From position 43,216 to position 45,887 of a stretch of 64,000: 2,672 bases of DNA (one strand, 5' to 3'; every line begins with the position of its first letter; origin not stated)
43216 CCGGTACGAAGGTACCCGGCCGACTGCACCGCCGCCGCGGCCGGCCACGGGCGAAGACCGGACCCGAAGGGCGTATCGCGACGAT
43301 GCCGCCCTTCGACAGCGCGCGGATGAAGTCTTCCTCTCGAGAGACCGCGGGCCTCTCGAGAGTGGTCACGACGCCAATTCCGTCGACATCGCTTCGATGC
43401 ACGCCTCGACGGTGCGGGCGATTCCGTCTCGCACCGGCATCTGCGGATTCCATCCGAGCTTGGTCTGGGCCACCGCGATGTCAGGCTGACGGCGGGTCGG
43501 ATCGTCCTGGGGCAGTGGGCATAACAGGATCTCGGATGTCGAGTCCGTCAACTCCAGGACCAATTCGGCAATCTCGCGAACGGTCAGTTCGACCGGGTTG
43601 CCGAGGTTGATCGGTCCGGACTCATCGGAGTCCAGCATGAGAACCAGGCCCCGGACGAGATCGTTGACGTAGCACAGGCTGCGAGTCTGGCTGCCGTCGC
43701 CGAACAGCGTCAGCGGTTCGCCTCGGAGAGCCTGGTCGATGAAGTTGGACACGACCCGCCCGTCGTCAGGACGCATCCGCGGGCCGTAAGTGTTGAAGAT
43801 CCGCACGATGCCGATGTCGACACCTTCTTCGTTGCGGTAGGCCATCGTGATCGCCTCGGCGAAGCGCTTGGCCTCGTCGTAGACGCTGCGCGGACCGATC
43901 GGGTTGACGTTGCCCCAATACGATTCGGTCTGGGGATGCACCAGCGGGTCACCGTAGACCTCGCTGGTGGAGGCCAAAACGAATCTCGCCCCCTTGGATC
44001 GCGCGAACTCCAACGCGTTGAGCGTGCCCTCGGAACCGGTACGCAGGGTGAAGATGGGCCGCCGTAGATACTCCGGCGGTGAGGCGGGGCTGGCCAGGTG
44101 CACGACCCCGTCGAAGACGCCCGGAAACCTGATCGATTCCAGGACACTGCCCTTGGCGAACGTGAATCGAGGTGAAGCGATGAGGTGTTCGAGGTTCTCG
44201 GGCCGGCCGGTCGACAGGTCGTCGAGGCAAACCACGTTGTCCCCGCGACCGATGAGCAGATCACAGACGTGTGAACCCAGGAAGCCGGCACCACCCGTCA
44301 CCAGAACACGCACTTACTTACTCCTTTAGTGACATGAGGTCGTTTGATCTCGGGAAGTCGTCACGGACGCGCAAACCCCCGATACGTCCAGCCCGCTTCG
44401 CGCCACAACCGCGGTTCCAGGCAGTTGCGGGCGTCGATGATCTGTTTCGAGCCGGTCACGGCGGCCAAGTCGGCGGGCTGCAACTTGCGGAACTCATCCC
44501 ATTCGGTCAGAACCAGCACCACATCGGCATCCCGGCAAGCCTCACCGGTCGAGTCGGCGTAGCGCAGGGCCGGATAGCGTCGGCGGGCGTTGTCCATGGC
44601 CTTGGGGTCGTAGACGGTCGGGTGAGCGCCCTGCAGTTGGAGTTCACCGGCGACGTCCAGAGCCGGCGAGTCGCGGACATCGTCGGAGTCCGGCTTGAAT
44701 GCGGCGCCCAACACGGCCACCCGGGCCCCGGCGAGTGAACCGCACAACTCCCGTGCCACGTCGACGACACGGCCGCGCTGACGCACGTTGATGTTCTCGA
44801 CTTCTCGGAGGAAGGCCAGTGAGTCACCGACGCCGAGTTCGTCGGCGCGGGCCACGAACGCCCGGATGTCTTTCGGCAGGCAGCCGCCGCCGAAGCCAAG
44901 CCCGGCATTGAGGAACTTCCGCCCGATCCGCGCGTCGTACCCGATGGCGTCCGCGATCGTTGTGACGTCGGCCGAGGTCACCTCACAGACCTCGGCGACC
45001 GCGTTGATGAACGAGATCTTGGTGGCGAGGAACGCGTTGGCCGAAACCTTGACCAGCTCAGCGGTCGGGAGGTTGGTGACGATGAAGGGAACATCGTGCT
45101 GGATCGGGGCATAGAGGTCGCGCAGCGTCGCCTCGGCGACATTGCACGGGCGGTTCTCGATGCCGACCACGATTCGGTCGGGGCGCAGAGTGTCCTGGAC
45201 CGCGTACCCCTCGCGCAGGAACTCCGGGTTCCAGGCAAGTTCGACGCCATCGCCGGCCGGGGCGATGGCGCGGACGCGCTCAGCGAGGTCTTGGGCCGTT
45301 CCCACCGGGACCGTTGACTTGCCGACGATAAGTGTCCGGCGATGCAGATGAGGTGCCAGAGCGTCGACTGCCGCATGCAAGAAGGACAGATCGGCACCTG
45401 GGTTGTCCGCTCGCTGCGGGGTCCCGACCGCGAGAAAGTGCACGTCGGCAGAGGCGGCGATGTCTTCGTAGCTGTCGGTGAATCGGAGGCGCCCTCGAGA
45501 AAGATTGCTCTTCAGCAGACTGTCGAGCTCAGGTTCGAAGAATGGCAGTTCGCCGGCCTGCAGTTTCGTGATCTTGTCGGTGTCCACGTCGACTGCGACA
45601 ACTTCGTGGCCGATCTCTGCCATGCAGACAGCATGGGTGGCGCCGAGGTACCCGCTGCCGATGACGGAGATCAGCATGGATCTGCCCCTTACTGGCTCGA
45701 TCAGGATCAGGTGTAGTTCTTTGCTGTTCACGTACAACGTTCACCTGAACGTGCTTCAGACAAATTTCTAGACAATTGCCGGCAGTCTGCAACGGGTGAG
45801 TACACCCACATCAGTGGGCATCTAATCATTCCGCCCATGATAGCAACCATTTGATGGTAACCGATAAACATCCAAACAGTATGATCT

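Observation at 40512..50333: Synthase-type exopolysaccharide locus predicting a xylose/L-arabinose polymer in a mycobacterium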

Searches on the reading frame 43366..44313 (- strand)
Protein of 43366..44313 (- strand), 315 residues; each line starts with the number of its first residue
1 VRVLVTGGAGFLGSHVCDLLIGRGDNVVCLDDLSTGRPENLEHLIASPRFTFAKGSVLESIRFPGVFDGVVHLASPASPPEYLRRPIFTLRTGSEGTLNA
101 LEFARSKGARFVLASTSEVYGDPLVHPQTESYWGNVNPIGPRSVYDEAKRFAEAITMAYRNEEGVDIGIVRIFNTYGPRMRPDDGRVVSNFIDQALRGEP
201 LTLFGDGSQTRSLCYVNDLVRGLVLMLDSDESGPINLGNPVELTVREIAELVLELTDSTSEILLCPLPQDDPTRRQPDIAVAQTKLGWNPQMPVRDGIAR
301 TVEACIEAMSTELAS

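Call 3: search_protein_families(library=pfam, proteins=[window:43366-44313:-], max_evalue=0.01)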
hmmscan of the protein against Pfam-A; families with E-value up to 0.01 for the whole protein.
window:43366-44313:- (315 aa): 6 families
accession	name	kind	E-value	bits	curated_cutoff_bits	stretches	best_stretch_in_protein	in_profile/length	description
PF01370.27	Epimerase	-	2.4e-52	178.2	20.9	1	3-238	1-240/240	NAD dependent epimerase/dehydratase family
PF16363.11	GDP_Man_Dehyd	-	4.8e-49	168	27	1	4-300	1-331/332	GDP-mannose 4,6 dehydratase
PF01073.25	3Beta_HSD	-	1.4e-08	34.6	22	1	4-225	1-227/280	3-beta hydroxysteroid dehydrogenase/isomerase family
PF04321.23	RmlD_sub_bind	-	6.7e-07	29.1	27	1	1-260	1-235/287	RmlD substrate binding domain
PF02719.21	Polysacc_synt_2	-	5.7e-05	22.9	20.2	0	140-257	133-248/293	Polysaccharide biosynthesis protein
PF07993.18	NAD_binding_4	-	9.1e-05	22.2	20.1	0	90-185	109-214/258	Male sterility protein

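Call 4: search_protein_families(library=ncbifam, proteins=[window:43366-44313:-], max_evalue=0.01)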
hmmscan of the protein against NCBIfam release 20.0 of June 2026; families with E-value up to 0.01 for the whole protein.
window:43366-44313:- (315 aa): 26 families (the best 25 are shown)
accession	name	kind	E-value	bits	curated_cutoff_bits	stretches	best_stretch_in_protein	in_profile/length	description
TIGR01181.1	dTDP_gluc_dehyt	equivalog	7.5e-38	130.4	365.1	1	2-304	1-310/321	dTDP-glucose 4,6-dehydratase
NF008872.0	PRK11908.1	equivalog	2.4e-30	105.7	294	1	2-260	3-275/349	bifunctional UDP-4-keto-pentose/UDP-xylose synthase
TIGR04180.1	EDH_00030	hypoth_equivalog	3.1e-30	105.2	475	1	3-263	1-263/297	NAD-dependent 4,6-dehydratase LegB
TIGR01179.1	galE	equivalog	2.1e-29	102.4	262.3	1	2-293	1-312/332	UDP-glucose 4-epimerase GalE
NF005998.1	PRK08125.1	equivalog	1.3e-22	80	777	1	2-257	317-586/649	bifunctional UDP-4-amino-4-deoxy-L-arabinose formyltransferase/UDP-glucuronic acid oxidase ArnA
NF011728.1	PRK15181.1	equivalog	9.7e-22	77.4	760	1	2-312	17-344/348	Vi polysaccharide biosynthesis UDP-N-acetylglucosaminuronic acid C-4 epimerase TviC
NF007490.0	PRK10084.1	subfamily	1.7e-21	76.6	649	1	1-305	1-334/361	dTDP-glucose 4,6-dehydratase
NF007582.0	PRK10217.1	equivalog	4.2e-21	75.4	698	1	2-303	3-329/355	dTDP-glucose 4,6-dehydratase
TIGR02197.1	heptose_epim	equivalog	2.2e-20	73.1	274.6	1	3-303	1-311/316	ADP-glyceromanno-heptose 6-epimerase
NF007956.0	PRK10675.1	subfamily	4.1e-15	55.8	394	1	1-210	1-224/338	UDP-glucose 4-epimerase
TIGR01472.1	gmd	equivalog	8e-12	45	415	1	86-257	97-269/342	GDP-mannose 4,6-dehydratase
NF047922.1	GDPFucSynFcl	equivalog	2.3e-11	43.7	500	1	152-308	141-304/308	GDP-L-fucose synthase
NF047837.1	UDPAcbARedWbcJ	equivalog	8.6e-11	41.3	500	1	144-262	102-221/372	UDP-2-acetamido-2,6-beta-L-arabino-hexul-4-ose reductase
NF008360.0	PRK11150.1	equivalog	5.6e-10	38.9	452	1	3-277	2-274/310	ADP-glyceromanno-heptose 6-epimerase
NF042422.1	oxyalk_red_OleD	equivalog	6.9e-10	38.8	580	1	1-229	1-217/329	2-alkyl-3-oxoalkanoate reductase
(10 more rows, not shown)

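Call 57: search_solved_structures(query=window:43366-44313:-, max_evalue=1e-30, show_alignments=1)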
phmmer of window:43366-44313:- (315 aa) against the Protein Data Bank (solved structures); distinct sequences matched with E-value up to 1e-30: 13.
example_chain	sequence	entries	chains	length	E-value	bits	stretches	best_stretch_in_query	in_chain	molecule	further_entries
4gll_A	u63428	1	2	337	2.6e-104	352.3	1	2-302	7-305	UDP-glucuronic acid decarboxylase 1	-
2b69_A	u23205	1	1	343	2.8e-104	352.2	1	2-302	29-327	UDP-glucuronate decarboxylase 1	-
4m55_A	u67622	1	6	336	1.3e-103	350.1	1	2-302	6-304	UDP-glucuronic acid decarboxylase 1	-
4lk3_A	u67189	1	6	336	1.8e-103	349.6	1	2-302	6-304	UDP-glucuronic acid decarboxylase 1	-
4zrm_A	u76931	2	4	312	4.6e-40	141.3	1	1-304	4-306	UDP-glucose 4-epimerase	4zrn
7ys8_A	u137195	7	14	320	3.1e-37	132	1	1-303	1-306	UDP-glucose 4-epimerase | UDP-glucose 4-epimerase along with EC 5.1.3.2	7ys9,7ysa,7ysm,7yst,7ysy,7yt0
1r66_A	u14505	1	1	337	3.5e-35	125.3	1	1-303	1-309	TDP-glucose-4,6-dehydratase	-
1r6d_A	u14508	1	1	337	6.5e-35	124.4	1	1-303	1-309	TDP-glucose-4,6-dehydratase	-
8rdg_A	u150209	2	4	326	1.3e-33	120.2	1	1-307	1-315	SDR family NAD(P)-dependent oxidoreductase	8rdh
8rdi_A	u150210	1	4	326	4.5e-33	118.3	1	1-307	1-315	SDR family NAD(P)-dependent oxidoreductase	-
6wjb_A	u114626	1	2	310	5.7e-33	118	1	2-231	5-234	NAD-dependent epimerase/dehydratase family protein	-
6wj9_A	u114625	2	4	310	2.5e-32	115.9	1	2-231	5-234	NAD-dependent epimerase/dehydratase family protein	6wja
8vr2_A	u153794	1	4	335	1.3e-31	113.5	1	2-303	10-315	NAD-dependent epimerase/dehydratase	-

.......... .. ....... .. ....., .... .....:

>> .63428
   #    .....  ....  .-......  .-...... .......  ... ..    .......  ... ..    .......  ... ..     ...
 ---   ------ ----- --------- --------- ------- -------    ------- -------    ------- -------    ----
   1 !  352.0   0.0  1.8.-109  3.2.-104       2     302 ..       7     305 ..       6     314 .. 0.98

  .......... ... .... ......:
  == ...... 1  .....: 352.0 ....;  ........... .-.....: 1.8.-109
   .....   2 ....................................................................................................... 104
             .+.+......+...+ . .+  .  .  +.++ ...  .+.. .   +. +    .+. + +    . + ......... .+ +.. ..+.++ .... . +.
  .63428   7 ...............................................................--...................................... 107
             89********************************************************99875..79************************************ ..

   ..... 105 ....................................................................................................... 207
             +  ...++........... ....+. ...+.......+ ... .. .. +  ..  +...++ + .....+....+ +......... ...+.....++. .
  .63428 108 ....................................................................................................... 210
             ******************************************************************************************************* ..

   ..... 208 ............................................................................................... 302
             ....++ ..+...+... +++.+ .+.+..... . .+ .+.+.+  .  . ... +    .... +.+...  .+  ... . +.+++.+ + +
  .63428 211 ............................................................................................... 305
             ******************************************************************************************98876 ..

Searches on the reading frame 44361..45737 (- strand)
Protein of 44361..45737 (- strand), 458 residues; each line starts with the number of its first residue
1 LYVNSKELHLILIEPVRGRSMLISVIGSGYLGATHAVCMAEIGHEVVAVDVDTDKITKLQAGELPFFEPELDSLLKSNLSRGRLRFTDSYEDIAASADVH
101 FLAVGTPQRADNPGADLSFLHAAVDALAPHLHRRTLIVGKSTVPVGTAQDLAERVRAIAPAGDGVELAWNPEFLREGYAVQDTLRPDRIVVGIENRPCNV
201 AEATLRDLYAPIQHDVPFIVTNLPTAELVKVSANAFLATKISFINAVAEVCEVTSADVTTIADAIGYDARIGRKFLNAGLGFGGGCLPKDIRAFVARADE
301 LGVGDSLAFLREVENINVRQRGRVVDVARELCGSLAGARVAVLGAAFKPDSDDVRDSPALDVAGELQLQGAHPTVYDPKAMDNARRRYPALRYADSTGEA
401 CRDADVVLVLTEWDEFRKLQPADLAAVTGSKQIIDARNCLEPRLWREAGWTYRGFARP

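Call 3: search_protein_families(library=pfam, proteins=[window:44361-45737:-], max_evalue=0.01)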
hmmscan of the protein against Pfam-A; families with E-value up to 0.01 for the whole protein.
window:44361-45737:- (458 aa): 6 families
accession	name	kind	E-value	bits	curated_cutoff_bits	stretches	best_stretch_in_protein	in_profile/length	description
PF03721.20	UDPG_MGDP_dh_N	-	9.8e-59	198.5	27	1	21-199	1-181/187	UDP-glucose/GDP-mannose dehydrogenase family, NAD binding domain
PF00984.24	UDPG_MGDP_dh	-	1.6e-30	105.5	25.4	1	225-317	2-92/94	UDP-glucose/GDP-mannose dehydrogenase family, central domain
PF03720.21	UDPG_MGDP_dh_C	-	2.6e-29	102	30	1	341-442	1-103/103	UDP-glucose/GDP-mannose dehydrogenase family, UDP binding domain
PF03807.23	F420_oxidored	-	7.3e-06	26.9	21.6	0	23-105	2-68/94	NADP oxidoreductase coenzyme F420-dependent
PF03446.21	NAD_binding_2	-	9e-06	26.2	21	1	23-156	2-108/161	NAD binding domain of 6-phosphogluconate dehydrogenase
PF02737.24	3HCDH_N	-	0.0002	21.8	22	1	23-62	2-41/180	3-hydroxyacyl-CoA dehydrogenase, NAD binding domain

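Call 4: search_protein_families(library=ncbifam, proteins=[window:44361-45737:-], max_evalue=0.01)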
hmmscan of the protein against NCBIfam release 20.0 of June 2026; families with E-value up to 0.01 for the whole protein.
window:44361-45737:- (458 aa): 11 families
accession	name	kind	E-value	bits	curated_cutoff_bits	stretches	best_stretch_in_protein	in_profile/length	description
TIGR03026.1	NDP-sugDHase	subfamily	5.4e-128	427.3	189.8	1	21-438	1-413/413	nucleotide sugar dehydrogenase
NF047673.2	TeichurnBiosyTuaD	equivalog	9.3e-113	377.6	700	1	23-458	4-432/439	UDP-glucose 6-dehydrogenase TuaD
NF041297.1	UDPGDh_AglM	equivalog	3.9e-111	372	670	1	21-453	1-426/429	UDP-glucose 6-dehydrogenase AglM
NF040825.1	UDPMaNacDH_Arch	equivalog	2.1e-50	171.8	750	1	21-441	1-402/418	UDP-N-acetyl-D-mannosamine dehydrogenase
NF008286.0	PRK11064.1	equivalog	2.2e-48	164.9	459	1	22-426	5-409/420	UDP-N-acetyl-D-mannosamine dehydrogenase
NF011631.0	PRK15057.1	equivalog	9.7e-32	110.5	757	1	21-378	1-337/388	UDP-glucose 6-dehydrogenase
NF011729.0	PRK15182.1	equivalog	2.6e-11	42.9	592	1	22-433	8-408/425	Vi polysaccharide biosynthesis UDP-N-acetylglucosamine C-6 dehydrogenase TviB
NF004783.0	PRK06129.1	equivalog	0.00026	20.5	347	1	21-61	3-43/315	3-hydroxyacyl-CoA dehydrogenase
NF042925.1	FHMPC_DH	equivalog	0.0014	18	500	1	23-99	3-80/304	5-formyl-3-hydroxy-2-methylpyridine 4-carboxylate 5-dehydrogenase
TIGR01763.1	MalateDH_bact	equivalog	0.005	16.1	351.85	1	22-110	3-83/305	malate dehydrogenase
TIGR03366.1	HpnZ_proposed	hypoth_equivalog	0.0064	15.7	328.1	0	17-55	155-192/315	putative phosphonate catabolism associated alcohol dehydrogenase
